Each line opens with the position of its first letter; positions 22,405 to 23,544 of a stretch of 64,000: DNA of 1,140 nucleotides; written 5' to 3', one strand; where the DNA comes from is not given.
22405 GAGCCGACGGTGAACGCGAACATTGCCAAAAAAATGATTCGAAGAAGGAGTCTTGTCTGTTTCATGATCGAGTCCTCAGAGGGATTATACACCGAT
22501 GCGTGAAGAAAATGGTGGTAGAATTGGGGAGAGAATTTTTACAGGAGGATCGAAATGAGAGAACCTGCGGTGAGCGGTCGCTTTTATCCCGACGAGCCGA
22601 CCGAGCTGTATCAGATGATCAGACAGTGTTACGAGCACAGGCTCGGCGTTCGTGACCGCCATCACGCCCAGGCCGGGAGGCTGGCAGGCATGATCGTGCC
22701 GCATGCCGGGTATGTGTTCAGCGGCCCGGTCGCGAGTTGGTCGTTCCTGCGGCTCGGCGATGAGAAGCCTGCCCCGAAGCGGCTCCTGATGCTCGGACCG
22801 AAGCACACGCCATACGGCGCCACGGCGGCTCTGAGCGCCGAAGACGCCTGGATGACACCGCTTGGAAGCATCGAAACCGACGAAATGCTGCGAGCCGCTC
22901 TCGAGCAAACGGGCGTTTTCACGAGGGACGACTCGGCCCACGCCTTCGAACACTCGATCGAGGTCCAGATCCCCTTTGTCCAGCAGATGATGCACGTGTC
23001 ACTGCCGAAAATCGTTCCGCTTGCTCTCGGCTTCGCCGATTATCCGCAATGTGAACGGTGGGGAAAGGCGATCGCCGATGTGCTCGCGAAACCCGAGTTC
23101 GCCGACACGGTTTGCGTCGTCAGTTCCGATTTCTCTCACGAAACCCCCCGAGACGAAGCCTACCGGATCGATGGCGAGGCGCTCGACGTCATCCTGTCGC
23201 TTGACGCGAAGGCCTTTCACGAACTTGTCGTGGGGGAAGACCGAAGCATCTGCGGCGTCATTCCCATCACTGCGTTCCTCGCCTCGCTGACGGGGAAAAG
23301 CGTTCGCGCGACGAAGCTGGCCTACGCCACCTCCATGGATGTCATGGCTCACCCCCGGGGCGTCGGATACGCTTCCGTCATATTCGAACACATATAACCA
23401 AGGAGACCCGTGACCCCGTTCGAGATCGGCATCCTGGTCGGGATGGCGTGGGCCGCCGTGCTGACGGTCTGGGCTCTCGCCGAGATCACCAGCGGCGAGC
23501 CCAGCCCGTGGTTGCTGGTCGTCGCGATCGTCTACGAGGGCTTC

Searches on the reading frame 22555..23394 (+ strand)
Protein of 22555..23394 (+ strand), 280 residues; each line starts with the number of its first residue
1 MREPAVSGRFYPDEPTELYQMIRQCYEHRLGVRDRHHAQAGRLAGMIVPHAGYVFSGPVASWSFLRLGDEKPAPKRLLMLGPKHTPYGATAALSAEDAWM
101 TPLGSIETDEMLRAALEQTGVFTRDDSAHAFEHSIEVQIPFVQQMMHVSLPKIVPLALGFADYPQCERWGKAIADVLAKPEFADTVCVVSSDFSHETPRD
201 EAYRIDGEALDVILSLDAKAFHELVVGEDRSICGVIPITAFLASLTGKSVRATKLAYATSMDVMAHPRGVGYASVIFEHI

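Call 40: find_encoding_contigs(protein=window:22555-23394:+, flank=10000, max_places=1)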
Protein window:22555-23394:+ (280 aa): 7 contigs read that carry it; 1 place shown.
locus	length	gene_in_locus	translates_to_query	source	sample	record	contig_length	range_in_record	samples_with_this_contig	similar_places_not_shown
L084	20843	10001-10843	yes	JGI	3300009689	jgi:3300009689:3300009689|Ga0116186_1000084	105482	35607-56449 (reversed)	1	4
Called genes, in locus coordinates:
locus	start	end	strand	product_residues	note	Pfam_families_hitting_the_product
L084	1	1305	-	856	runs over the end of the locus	-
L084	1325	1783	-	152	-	PF00293:NUDIX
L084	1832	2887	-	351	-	PF03705:CheR_N (weak), PF01739:CheR, PF08242:Methyltransf_12 (faint), PF13649:Methyltransf_25 (faint)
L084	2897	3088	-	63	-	-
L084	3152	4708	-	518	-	-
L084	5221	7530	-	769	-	-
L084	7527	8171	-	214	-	PF07963:N_methyl (faint)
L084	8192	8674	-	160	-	-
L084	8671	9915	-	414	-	PF07075:NamZ_N, PF20732:NamZ_C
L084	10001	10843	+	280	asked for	PF01875:Memo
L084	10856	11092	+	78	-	-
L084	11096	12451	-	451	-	PF13431:TPR_17 (faint), PF14559:TPR_19, PF00515:TPR_1 (weak), PF07719:TPR_2 (weak), PF13181:TPR_8 (weak), PF13414:TPR_11 (weak), PF13424:TPR_12 (weak), PF13432:TPR_16 (weak), +2 more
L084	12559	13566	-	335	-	-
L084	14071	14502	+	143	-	PF00364:Biotin_lipoyl (weak), PF25917:BSH_RND (weak)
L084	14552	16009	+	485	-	PF00289:Biotin_carb_N, PF02786:CPSase_L_D2, PF07478:Dala_Dala_lig_C, PF08443:RimK (faint), PF02222:ATP-grasp, PF02785:Biotin_carb_C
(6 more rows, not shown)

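Call 82: search_protein_families(library=ncbifam, proteins=[window:22555-23394:+], max_evalue=0.00001)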
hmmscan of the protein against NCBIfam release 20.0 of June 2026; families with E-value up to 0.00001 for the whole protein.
window:22555-23394:+ (280 aa): 2 families
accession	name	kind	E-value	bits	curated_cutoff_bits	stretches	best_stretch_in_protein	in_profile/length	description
TIGR04336.1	AmmeMemoSam_B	hypoth_equivalog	2.9e-72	243.2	26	1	2-277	1-270/270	AmmeMemoRadiSam system protein B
NF001987.0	PRK00782.1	equivalog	1.2e-64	218.1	295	1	1-278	2-266/267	MEMO1 family protein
